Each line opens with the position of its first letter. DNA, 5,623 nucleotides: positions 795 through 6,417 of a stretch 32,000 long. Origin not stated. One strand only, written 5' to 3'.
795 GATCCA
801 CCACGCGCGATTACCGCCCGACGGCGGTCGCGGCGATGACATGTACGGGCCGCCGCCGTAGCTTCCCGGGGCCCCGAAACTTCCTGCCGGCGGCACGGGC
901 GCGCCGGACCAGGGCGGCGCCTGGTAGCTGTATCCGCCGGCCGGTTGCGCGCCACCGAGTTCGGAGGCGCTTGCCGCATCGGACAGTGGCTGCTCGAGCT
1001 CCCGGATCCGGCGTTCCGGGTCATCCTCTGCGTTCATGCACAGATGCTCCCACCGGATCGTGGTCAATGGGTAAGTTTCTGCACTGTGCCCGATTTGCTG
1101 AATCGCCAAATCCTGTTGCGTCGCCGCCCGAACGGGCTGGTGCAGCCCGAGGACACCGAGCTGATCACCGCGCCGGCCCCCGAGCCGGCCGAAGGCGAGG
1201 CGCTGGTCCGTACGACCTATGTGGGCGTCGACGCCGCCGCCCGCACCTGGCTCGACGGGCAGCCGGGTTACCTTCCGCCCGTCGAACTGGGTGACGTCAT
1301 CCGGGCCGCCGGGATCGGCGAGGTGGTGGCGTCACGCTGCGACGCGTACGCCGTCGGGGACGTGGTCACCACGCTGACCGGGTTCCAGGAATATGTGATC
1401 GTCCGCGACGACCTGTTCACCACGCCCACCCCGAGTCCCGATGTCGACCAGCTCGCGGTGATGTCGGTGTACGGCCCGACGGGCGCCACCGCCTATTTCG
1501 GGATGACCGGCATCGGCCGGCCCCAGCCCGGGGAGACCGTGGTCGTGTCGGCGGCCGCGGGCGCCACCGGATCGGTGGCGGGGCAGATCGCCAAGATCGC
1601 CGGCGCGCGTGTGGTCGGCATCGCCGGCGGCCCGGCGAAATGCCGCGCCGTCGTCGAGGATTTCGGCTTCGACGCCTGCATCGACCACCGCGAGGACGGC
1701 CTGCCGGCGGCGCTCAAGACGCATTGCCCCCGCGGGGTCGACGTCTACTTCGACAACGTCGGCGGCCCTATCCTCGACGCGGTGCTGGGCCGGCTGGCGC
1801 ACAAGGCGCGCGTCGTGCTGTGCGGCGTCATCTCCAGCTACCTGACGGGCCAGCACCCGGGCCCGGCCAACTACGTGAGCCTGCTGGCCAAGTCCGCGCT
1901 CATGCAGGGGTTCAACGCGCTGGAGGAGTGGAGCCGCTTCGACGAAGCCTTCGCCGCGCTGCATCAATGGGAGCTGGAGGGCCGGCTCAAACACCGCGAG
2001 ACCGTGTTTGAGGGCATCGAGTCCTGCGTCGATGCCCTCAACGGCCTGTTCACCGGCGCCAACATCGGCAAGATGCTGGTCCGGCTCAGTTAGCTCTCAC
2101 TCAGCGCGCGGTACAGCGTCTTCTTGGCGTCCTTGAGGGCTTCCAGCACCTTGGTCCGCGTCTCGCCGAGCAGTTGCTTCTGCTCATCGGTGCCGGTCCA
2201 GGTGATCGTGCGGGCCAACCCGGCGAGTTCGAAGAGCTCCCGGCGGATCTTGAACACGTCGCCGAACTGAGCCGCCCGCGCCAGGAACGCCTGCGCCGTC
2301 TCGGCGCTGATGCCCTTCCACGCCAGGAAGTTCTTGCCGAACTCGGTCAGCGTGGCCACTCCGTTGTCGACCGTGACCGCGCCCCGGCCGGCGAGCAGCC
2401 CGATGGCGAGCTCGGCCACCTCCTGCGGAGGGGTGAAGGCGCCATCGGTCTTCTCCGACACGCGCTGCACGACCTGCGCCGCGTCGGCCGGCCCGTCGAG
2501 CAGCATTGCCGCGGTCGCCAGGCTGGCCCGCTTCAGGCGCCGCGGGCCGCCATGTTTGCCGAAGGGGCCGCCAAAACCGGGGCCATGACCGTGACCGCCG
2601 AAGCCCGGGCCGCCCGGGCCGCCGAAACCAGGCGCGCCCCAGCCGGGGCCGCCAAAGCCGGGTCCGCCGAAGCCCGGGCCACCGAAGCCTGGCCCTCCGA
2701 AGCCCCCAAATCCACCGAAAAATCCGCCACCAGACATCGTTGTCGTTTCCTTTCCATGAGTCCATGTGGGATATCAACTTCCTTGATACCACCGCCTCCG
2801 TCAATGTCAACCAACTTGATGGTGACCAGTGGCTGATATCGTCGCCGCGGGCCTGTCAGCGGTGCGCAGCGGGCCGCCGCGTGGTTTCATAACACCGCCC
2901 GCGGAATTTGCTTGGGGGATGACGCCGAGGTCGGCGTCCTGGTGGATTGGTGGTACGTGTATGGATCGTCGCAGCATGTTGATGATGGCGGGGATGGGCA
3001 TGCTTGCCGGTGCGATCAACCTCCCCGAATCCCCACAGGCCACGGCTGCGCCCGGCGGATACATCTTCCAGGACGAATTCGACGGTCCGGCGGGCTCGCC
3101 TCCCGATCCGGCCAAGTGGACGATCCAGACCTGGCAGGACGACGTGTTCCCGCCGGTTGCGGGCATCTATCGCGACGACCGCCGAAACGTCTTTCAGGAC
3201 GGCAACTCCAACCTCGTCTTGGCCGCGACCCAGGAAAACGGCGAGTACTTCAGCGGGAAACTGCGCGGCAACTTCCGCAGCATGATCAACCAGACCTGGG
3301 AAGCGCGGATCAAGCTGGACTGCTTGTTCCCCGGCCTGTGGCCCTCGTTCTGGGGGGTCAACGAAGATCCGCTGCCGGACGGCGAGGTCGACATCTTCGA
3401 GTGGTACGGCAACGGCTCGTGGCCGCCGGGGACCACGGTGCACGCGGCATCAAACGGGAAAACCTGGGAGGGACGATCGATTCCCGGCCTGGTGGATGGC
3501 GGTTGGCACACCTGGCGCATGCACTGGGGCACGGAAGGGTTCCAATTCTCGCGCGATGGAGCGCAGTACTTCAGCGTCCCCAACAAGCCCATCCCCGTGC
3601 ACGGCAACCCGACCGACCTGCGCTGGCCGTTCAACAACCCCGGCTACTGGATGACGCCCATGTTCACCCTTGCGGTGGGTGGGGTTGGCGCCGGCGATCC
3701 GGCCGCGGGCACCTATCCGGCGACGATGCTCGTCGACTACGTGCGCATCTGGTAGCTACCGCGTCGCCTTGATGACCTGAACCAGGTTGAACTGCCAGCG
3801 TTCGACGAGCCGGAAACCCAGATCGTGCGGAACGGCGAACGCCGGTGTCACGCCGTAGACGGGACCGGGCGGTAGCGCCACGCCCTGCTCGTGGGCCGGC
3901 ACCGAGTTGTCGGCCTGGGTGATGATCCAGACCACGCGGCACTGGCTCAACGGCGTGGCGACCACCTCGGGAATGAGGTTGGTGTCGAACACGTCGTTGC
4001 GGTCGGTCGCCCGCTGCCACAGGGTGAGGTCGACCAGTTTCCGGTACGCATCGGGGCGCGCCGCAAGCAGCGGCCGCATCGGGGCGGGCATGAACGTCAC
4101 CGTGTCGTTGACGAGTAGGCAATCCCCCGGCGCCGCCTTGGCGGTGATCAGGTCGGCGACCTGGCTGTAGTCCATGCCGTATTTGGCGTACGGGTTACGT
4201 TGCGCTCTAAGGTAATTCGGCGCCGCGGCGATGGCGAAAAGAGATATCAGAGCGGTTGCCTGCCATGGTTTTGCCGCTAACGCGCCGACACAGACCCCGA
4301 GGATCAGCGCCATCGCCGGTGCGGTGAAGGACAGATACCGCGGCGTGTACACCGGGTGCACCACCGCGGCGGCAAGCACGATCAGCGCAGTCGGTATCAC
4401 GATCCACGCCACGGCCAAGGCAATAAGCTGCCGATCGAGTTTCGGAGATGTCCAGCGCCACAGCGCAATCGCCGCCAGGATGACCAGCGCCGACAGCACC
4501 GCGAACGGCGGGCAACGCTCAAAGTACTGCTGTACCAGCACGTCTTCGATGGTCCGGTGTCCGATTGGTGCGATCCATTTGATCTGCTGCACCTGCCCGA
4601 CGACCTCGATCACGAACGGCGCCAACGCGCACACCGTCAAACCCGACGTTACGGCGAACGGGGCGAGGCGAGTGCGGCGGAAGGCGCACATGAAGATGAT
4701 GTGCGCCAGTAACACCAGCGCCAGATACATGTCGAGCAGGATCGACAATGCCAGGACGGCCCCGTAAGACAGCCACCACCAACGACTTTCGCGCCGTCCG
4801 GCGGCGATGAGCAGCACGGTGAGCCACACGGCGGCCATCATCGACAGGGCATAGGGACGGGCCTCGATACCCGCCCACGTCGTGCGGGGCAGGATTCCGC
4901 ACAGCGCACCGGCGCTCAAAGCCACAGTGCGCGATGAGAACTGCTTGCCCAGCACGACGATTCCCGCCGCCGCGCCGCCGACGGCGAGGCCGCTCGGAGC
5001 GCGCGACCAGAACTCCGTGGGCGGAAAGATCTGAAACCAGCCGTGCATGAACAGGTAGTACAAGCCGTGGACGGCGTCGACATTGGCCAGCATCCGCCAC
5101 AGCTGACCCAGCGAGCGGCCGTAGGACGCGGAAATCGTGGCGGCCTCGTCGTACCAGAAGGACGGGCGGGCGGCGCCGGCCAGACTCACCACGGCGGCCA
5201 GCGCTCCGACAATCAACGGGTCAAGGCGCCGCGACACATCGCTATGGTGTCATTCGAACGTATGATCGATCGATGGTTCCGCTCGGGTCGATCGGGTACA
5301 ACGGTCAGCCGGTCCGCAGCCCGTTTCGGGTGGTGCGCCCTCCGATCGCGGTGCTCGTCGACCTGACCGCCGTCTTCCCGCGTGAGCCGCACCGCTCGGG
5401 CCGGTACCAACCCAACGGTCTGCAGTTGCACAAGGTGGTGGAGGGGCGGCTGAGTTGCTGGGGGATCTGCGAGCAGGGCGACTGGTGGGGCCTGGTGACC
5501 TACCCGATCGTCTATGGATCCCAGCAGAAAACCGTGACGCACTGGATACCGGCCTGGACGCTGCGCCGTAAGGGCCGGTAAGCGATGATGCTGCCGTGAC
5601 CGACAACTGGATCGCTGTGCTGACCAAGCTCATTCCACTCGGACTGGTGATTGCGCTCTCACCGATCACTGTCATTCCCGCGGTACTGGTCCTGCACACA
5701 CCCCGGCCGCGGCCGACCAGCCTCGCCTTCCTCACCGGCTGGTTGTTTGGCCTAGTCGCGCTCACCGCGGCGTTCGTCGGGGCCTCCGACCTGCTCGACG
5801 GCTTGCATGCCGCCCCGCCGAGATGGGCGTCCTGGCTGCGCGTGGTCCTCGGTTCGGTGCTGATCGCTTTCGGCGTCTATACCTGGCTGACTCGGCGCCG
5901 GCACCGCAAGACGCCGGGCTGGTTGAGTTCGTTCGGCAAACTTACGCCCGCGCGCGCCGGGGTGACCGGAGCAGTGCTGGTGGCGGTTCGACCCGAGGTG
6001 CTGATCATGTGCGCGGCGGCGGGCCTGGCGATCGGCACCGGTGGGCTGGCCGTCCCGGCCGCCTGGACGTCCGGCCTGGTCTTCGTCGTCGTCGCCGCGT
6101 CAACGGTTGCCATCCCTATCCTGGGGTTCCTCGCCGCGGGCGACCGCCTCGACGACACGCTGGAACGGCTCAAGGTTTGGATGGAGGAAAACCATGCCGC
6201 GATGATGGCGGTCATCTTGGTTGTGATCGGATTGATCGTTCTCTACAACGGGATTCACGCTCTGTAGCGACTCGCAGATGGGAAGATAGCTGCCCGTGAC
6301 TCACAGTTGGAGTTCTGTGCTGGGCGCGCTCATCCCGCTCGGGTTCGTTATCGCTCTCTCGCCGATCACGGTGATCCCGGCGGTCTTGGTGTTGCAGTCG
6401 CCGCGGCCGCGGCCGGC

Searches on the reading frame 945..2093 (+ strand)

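Call 23: search_protein_families(library=pfam, proteins=[window:945-2093:+], max_evalue=0.001)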
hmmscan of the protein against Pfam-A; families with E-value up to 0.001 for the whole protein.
window:945-2093:+ (382 aa): 3 families
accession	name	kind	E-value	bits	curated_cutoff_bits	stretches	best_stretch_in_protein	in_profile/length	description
PF16884.10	ADH_N_2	-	4e-30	104.4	31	1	54-155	1-102/108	N-terminal domain of oxidoreductase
PF00107.32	ADH_zinc_N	-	1.8e-19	70.4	31.8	1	208-338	2-126/129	Zinc-binding dehydrogenase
PF13602.12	ADH_zinc_N_2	-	5.1e-06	27.9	27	1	241-379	2-134/134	Zinc-binding dehydrogenase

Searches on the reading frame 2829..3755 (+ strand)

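Call 23: search_protein_families(library=pfam, proteins=[window:2829-3755:+], max_evalue=0.001)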
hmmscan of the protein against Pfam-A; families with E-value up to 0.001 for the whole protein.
window:2829-3755:+ (308 aa): 1 family
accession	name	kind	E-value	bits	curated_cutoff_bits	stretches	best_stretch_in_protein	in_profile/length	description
PF00722.28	Glyco_hydro_16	-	2.7e-09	37.2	22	1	123-253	16-138/175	Glycosyl hydrolases family 16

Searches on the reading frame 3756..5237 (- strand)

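Call 23: search_protein_families(library=pfam, proteins=[window:3756-5237:-], max_evalue=0.001)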
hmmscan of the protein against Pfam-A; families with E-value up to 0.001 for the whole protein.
window:3756-5237:- (493 aa): 1 family
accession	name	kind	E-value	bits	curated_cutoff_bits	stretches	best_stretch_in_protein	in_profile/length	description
PF13231.12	PMT_2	-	1.3e-07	32.4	26.1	1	61-206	7-152/160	Dolichyl-phosphate-mannose-protein mannosyltransferase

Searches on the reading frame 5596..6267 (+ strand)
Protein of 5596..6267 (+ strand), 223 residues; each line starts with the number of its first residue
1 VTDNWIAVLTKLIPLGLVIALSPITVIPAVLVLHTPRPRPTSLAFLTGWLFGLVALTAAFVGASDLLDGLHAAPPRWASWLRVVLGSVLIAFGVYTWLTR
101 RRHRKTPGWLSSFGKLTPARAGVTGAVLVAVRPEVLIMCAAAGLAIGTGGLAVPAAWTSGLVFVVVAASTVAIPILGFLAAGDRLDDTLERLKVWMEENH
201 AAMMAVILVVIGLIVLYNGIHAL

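Call 23: search_protein_families(library=pfam, proteins=[window:5596-6267:+], max_evalue=0.001)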
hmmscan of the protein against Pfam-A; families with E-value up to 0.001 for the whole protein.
window:5596-6267:+ (223 aa): 1 family
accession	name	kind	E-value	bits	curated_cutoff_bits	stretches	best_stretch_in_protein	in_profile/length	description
PF11139.14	SfLAP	-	5e-64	216.1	35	1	12-221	1-213/213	Sap, sulfolipid-1-addressing protein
